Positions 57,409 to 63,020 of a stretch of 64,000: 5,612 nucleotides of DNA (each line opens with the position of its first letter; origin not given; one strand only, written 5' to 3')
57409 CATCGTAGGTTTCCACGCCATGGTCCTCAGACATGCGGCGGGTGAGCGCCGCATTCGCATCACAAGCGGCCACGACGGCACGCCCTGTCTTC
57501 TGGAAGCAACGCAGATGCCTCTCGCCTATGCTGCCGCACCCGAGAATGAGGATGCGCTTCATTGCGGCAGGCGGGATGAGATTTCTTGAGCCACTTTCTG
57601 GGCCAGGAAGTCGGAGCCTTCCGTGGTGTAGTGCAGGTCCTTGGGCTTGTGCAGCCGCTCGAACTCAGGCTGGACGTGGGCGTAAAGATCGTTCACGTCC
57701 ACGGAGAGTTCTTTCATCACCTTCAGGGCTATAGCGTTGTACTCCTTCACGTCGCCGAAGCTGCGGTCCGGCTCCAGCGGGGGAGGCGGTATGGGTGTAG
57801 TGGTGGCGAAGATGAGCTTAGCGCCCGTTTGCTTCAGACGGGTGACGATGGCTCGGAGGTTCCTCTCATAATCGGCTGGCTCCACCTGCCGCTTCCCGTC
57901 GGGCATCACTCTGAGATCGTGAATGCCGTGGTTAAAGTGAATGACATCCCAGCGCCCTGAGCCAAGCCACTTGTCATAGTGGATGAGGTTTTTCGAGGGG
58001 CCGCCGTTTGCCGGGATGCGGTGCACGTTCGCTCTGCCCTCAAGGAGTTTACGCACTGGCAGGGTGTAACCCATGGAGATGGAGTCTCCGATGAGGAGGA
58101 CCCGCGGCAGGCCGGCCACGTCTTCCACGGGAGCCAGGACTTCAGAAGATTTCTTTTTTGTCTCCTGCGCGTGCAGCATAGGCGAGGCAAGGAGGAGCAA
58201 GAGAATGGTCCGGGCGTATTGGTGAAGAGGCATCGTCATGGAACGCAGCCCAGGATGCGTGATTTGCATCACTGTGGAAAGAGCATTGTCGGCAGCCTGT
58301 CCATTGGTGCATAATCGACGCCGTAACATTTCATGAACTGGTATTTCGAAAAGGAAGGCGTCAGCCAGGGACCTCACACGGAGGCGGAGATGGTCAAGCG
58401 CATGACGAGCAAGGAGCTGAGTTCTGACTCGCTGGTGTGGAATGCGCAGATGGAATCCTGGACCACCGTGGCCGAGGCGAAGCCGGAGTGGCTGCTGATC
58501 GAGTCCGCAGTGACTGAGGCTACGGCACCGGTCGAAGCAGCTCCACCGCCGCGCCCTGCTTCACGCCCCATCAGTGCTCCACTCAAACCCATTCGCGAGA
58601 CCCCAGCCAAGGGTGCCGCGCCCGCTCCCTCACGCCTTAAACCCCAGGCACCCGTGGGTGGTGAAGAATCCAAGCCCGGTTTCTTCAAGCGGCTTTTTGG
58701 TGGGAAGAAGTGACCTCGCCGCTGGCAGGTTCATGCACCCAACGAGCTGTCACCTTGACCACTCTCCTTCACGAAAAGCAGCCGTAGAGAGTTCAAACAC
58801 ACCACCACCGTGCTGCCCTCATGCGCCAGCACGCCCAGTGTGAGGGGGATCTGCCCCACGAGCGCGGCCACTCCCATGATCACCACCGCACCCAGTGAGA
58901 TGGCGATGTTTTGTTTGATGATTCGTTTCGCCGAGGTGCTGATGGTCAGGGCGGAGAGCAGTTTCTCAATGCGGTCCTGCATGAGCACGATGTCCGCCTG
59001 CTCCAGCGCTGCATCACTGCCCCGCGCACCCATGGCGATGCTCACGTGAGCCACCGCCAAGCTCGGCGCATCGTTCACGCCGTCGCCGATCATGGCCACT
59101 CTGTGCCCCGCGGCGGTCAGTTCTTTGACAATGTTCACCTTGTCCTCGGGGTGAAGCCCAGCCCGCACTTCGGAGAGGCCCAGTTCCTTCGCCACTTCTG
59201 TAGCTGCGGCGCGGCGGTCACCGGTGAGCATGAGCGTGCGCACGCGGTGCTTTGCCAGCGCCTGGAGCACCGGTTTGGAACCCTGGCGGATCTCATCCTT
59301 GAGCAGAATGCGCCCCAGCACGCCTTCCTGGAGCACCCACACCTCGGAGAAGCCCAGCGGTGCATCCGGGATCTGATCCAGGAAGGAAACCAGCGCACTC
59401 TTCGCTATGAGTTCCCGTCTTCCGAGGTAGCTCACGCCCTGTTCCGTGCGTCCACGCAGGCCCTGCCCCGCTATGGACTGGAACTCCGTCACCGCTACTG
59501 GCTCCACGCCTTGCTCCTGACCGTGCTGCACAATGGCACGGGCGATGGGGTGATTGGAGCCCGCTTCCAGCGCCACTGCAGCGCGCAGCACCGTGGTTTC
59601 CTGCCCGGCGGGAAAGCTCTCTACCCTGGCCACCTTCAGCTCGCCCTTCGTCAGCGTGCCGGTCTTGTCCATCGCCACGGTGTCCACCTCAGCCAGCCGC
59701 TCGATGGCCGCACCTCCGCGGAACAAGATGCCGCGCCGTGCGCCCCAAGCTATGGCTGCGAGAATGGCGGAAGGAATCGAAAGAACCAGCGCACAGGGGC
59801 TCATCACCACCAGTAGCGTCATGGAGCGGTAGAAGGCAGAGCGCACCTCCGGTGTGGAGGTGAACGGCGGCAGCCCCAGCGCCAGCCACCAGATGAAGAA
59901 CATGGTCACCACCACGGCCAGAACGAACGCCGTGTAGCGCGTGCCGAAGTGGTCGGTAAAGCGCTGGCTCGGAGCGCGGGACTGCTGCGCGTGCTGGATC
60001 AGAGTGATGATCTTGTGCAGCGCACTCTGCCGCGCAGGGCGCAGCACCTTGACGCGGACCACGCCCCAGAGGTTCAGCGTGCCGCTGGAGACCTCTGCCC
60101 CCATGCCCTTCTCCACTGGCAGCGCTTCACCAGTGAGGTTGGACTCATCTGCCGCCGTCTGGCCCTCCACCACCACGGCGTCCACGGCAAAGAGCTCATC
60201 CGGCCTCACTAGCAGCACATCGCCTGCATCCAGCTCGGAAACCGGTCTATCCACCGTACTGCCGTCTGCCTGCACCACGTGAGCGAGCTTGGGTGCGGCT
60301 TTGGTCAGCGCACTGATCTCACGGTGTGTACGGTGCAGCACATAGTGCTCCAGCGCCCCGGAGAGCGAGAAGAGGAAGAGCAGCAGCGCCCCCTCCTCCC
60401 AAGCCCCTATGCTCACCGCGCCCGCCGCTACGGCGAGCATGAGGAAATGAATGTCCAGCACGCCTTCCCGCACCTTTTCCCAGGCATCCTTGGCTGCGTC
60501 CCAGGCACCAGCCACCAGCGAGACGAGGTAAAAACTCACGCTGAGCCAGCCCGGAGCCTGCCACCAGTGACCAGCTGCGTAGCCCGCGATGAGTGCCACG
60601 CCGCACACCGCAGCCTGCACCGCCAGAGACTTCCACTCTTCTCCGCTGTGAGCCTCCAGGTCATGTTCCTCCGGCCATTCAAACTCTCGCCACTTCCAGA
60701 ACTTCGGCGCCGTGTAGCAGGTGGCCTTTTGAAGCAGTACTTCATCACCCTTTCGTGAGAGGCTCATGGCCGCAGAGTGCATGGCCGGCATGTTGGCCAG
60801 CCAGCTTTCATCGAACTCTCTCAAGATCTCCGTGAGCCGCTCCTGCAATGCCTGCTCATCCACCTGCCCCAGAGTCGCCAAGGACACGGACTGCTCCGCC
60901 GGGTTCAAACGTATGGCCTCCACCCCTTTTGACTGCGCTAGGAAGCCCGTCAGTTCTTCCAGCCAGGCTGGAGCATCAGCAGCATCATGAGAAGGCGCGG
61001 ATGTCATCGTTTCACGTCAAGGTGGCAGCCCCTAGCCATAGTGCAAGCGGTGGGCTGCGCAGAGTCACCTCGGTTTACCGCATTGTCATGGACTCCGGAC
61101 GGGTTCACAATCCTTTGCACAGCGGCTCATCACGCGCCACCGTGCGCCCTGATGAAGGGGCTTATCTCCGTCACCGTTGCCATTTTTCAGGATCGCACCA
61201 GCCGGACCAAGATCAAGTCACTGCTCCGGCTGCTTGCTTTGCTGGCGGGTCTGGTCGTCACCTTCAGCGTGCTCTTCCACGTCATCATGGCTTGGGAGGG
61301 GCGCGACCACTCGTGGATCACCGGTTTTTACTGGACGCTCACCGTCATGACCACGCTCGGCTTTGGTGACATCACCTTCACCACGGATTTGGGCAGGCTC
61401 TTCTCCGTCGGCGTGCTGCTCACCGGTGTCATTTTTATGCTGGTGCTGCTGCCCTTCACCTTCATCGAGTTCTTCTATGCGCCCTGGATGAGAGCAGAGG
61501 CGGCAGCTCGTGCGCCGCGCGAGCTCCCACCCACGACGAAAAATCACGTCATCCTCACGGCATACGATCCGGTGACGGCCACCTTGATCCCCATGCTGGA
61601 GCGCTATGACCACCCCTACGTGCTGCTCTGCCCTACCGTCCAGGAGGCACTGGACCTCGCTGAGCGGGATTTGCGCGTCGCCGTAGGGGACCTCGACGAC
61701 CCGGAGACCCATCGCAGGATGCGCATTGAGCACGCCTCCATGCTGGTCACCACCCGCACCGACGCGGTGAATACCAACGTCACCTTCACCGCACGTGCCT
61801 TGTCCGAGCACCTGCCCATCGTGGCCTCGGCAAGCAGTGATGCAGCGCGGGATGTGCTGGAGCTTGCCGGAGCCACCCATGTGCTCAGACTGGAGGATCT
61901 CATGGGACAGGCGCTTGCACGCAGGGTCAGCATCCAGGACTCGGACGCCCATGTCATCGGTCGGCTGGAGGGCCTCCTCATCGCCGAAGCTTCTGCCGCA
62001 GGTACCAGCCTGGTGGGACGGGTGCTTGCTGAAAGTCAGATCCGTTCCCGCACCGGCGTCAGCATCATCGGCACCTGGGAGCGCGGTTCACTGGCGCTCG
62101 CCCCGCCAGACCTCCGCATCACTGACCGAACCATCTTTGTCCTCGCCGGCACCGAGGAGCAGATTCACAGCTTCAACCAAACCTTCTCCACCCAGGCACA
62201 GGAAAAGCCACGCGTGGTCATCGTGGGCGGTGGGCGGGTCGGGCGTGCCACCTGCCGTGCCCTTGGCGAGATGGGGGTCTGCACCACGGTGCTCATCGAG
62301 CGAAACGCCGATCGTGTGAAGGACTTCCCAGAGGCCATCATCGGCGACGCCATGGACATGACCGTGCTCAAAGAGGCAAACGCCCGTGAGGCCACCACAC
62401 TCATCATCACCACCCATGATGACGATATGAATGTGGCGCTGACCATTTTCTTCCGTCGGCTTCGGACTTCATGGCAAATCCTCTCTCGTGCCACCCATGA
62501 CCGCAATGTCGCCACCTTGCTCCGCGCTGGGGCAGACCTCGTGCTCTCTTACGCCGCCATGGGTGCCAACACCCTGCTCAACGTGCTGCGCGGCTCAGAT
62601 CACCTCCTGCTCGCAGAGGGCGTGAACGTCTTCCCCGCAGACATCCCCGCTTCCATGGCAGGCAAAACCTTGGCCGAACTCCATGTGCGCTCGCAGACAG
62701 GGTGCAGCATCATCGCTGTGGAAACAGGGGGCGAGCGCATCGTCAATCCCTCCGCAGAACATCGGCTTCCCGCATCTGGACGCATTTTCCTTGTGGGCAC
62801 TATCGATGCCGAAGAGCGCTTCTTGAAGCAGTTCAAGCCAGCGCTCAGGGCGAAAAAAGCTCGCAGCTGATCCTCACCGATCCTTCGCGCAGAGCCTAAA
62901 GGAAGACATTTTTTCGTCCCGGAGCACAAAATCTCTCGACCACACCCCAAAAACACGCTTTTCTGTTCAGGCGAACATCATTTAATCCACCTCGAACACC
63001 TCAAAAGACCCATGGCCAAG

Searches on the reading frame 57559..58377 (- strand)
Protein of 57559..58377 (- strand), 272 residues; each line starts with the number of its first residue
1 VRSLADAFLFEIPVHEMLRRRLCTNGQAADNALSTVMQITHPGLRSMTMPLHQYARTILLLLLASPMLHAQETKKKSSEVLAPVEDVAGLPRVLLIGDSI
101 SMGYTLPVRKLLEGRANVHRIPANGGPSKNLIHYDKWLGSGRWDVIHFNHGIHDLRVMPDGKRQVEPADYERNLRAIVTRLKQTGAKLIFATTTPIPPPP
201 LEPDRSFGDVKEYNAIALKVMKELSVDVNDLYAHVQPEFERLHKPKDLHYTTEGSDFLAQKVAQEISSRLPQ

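Call 85: search_protein_families(library=pfam, proteins=[window:57559-58377:-], max_evalue=0.05)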
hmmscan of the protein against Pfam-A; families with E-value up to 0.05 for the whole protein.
window:57559-58377:- (272 aa): 4 families
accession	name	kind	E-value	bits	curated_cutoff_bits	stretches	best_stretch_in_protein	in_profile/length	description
PF13472.12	Lipase_GDSL_2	-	3.2e-12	47.7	32.9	1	96-255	2-176/178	GDSL-like Lipase/Acylhydrolase family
PF16822.11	ALGX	-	0.00011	22.4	26.5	1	166-269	24-133/268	SGNH hydrolase-like domain, acetyltransferase AlgX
PF04311.20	DUF459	-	0.022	14.6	27.2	0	169-263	92-195/197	Protein of unknown function (DUF459)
PF19040.6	SGNH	-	0.024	14.8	27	0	89-125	22-59/248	SGNH domain (fused to AT3 domains)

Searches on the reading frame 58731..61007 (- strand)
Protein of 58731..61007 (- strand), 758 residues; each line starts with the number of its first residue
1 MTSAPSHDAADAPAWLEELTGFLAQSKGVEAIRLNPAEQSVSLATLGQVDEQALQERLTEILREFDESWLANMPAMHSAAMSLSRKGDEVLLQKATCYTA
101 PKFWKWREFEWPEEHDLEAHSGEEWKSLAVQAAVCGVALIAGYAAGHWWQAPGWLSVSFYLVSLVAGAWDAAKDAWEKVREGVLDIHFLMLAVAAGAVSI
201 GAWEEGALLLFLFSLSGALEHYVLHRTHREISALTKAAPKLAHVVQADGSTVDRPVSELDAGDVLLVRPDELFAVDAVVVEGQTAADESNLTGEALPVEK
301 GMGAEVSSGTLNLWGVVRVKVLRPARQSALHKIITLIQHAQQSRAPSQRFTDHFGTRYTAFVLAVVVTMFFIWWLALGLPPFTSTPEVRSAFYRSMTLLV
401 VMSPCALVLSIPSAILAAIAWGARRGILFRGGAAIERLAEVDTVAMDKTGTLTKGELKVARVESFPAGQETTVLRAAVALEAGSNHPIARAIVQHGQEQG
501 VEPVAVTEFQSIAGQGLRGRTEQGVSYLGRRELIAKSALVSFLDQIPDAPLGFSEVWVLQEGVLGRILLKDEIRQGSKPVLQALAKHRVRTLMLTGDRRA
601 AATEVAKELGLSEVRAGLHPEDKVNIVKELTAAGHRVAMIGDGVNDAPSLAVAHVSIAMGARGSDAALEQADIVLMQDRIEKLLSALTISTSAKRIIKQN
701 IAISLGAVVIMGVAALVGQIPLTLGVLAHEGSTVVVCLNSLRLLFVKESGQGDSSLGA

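Call 59: search_protein_families(library=pfam, proteins=[window:58731-61007:-], max_evalue=0.001)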
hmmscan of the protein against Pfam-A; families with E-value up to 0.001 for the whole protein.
window:58731-61007:- (758 aa): 2 families
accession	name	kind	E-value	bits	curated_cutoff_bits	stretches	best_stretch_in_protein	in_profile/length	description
PF00122.25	E1-E2_ATPase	-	4e-45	154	28.1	1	238-424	3-180/181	E1-E2 ATPase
PF00702.32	Hydrolase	-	1.9e-31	110.4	26.4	1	441-653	1-190/191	haloacid dehalogenase-like hydrolase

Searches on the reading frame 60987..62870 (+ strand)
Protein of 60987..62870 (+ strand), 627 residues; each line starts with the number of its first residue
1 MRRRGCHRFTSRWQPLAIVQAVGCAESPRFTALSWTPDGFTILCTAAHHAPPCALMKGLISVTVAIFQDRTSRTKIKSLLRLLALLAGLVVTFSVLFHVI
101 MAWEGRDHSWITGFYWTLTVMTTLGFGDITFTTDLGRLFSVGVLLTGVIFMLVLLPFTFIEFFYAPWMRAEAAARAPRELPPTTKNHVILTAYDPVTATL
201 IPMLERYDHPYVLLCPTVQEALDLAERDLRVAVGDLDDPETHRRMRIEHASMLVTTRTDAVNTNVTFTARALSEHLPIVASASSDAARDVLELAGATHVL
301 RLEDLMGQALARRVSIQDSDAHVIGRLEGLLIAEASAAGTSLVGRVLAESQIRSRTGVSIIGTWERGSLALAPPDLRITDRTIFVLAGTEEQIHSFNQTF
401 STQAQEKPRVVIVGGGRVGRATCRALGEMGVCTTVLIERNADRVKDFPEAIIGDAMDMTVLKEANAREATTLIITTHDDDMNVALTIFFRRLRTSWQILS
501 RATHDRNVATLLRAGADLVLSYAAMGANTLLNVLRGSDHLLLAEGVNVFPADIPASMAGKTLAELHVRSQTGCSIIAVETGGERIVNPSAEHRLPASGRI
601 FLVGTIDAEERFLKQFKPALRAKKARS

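Call 84: search_protein_families(library=pfam, proteins=[window:60987-62870:+], max_evalue=0.001)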
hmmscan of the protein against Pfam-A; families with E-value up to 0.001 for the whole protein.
window:60987-62870:+ (627 aa): 7 families
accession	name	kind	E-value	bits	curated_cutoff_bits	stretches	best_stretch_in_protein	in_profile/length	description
PF02254.24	TrkA_N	-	9.7e-35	119.8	23.8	2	410-521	1-115/116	TrkA-N domain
PF02080.26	TrkA_C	-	2.8e-19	69.2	27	2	555-616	10-70/71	TrkA-C domain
PF07885.22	Ion_trans_2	-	4.9e-12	46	22.5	1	89-155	5-70/79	Ion channel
PF13478.12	XdhC_C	-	0.00027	21.9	29.7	1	410-516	1-93/125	XdhC Rossmann domain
PF13241.12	NAD_binding_7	-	0.00051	21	22.1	0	407-485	7-78/104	Putative NAD(P)-binding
PF00520.37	Ion_trans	-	0.00055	19.6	25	1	76-155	126-226/241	Ion transport protein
PF01488.26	Shikimate_DH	-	0.00095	19.7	24.3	0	406-473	11-80/138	Shikimate / quinate 5-dehydrogenase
